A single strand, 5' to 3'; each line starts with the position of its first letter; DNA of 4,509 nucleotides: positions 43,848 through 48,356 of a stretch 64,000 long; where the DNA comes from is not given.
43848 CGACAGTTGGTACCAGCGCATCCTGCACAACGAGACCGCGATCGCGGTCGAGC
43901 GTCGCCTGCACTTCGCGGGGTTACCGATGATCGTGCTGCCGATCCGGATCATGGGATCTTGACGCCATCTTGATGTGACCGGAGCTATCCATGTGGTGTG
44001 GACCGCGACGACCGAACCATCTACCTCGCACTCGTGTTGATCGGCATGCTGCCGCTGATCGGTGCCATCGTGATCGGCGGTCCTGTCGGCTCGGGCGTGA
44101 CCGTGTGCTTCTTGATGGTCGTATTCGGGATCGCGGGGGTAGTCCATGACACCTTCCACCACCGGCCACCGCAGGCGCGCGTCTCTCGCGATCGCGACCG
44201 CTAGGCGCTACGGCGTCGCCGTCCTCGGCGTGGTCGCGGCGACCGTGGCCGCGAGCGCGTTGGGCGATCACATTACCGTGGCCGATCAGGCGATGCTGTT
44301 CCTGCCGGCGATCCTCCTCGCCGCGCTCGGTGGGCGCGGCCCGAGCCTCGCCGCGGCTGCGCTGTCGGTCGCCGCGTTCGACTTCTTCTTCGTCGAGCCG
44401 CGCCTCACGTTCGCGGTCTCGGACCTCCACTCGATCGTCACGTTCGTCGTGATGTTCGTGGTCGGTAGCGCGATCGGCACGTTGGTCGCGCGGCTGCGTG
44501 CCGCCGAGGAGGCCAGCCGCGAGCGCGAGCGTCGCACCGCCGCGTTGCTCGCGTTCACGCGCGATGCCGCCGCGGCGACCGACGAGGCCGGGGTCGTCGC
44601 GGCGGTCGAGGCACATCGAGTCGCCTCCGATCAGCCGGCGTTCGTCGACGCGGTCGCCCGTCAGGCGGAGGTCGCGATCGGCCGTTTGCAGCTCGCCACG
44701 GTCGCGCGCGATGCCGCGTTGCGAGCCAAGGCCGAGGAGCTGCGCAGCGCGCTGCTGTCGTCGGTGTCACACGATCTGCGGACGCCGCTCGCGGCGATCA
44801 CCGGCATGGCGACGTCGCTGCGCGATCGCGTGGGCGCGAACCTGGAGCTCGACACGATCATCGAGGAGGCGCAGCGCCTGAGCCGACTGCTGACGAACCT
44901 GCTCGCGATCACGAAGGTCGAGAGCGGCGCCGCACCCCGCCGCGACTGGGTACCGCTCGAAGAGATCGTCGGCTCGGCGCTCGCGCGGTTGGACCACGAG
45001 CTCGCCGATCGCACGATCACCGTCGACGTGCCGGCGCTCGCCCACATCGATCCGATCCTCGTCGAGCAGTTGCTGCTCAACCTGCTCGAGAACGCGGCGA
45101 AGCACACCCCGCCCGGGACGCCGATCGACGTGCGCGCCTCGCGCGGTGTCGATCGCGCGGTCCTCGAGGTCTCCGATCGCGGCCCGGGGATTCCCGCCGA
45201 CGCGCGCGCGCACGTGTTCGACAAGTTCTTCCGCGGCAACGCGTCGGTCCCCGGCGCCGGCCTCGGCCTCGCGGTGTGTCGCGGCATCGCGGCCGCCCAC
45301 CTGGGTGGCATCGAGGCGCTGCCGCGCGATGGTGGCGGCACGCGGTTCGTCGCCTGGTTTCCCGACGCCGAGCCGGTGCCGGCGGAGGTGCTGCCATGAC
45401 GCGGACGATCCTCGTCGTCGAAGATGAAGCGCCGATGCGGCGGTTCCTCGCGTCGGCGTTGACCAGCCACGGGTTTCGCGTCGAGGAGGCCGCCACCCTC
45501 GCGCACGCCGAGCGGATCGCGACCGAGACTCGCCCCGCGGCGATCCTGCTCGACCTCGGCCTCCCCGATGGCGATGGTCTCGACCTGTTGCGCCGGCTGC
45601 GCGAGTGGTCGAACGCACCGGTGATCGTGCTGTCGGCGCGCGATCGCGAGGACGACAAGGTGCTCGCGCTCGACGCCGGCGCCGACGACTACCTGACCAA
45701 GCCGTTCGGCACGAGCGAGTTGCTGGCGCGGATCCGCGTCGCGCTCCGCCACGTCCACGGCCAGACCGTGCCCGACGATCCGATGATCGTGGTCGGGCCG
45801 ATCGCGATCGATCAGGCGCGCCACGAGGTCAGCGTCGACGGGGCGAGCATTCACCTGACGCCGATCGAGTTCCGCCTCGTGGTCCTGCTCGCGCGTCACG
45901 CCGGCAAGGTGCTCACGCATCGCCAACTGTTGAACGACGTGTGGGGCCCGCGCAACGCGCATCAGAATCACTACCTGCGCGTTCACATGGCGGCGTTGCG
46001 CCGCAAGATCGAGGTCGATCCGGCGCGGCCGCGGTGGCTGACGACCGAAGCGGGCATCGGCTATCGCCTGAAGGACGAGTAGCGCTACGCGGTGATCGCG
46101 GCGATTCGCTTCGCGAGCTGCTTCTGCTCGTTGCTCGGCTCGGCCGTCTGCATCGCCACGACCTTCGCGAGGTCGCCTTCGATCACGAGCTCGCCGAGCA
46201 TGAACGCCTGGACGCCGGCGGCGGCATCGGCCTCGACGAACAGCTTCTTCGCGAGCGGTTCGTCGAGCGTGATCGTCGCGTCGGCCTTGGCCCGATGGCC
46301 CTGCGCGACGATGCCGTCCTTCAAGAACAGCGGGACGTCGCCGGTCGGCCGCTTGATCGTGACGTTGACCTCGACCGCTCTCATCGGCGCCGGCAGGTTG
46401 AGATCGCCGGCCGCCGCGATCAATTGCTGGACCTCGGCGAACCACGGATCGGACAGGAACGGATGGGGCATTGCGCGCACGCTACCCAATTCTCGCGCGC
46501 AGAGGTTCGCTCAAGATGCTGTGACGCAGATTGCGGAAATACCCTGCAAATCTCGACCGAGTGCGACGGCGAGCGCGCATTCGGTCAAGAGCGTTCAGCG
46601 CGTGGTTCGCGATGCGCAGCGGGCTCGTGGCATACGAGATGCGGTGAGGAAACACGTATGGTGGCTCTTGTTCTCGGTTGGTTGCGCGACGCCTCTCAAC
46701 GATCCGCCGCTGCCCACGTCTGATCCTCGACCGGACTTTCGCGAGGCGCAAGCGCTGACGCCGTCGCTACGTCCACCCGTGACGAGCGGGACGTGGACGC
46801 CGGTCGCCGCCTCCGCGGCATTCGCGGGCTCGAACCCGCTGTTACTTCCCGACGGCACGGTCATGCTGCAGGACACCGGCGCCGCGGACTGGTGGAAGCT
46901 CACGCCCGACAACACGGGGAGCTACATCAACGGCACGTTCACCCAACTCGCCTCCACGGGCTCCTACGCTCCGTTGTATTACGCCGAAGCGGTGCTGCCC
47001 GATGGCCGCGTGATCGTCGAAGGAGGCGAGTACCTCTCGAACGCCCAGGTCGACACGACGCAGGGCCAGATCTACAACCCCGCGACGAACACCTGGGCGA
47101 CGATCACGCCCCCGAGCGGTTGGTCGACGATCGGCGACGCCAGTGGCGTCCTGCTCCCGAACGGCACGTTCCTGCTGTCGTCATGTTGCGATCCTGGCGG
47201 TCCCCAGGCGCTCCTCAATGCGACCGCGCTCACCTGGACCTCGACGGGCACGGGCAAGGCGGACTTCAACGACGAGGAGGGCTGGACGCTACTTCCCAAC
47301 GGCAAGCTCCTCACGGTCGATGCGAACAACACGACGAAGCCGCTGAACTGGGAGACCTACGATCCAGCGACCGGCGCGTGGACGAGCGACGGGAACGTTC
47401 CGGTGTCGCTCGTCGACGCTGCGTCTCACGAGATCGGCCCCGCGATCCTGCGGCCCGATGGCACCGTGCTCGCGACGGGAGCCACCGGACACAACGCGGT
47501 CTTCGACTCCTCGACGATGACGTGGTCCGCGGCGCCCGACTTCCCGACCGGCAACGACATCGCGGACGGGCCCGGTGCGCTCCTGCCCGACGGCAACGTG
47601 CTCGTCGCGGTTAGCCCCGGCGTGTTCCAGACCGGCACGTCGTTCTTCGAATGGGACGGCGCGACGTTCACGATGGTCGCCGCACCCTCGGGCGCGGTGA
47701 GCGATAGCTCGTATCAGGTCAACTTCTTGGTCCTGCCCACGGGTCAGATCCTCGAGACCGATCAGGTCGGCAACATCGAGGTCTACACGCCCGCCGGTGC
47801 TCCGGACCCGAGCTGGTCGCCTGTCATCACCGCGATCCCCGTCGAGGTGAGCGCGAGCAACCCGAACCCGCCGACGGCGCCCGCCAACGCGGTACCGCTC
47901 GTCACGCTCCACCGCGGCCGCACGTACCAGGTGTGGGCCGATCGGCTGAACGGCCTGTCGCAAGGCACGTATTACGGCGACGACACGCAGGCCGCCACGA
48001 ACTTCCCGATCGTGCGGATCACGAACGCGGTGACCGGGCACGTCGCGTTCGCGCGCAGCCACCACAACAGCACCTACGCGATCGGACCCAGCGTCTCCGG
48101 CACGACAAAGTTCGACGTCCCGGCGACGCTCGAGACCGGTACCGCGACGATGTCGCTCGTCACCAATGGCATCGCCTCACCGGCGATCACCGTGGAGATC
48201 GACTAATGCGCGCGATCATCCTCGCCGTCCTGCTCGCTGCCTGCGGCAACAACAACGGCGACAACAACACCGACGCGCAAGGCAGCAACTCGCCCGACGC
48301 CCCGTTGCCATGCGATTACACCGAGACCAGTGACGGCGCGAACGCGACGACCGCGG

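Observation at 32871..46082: Potassium-homeostasis supercluster: kdp operon wired to two different two-component systems and paired with a KimA-like symporter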

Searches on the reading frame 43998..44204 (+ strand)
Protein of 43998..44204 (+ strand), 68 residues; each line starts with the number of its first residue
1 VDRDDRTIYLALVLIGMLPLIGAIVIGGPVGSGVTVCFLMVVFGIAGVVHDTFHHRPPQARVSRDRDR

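Call 6: search_protein_families(library=pfam, proteins=[window:43998-44204:+], max_evalue=0.01)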
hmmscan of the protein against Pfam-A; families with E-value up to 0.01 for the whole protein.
window:43998-44204:+ (68 aa): 0 families

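Call 28: search_protein_families(library=ncbifam, proteins=[window:43998-44204:+], max_evalue=0.001)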
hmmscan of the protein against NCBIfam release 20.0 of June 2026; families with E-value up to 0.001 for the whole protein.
window:43998-44204:+ (68 aa): 0 families

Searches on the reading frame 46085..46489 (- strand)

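Call 25: search_protein_families(library=pfam, proteins=[window:46085-46489:-], max_evalue=1)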
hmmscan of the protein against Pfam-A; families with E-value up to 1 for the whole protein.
window:46085-46489:- (134 aa): 2 families
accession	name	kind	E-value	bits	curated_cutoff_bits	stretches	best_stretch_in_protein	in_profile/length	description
PF02036.22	SCP2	-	2.6e-06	28.1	21.3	1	41-115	24-98/101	SCP-2 sterol transfer family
PF25371.1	DUF7884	-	0.0056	17.3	27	1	64-114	27-78/90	Domain of unknown function (DUF7884)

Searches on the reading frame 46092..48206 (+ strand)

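Call 25: search_protein_families(library=pfam, proteins=[window:46092-48206:+], max_evalue=1)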
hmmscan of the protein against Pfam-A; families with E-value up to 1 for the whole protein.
window:46092-48206:+ (704 aa): 6 families
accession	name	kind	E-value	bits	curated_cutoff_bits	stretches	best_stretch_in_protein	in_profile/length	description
PF13964.12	Kelch_6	-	8.3e-06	26.1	25.3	1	298-341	5-46/50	Kelch motif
PF13418.12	Kelch_4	-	0.032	14.6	21.6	1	302-341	10-47/49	Galactose oxidase, central domain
PF20125.4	DUF6515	-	0.1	12.9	24.9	0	278-344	30-92/179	Family of unknown function (DUF6515)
PF19462.4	DUF5999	-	0.12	12.8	27.5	0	394-407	25-38/57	Family of unknown function (DUF5999)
PF01344.31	Kelch_1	-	0.14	12.2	20.1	0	319-341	23-45/46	Kelch motif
PF13415.12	Kelch_3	-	0.89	10.3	22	0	328-340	23-34/48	Galactose oxidase, central domain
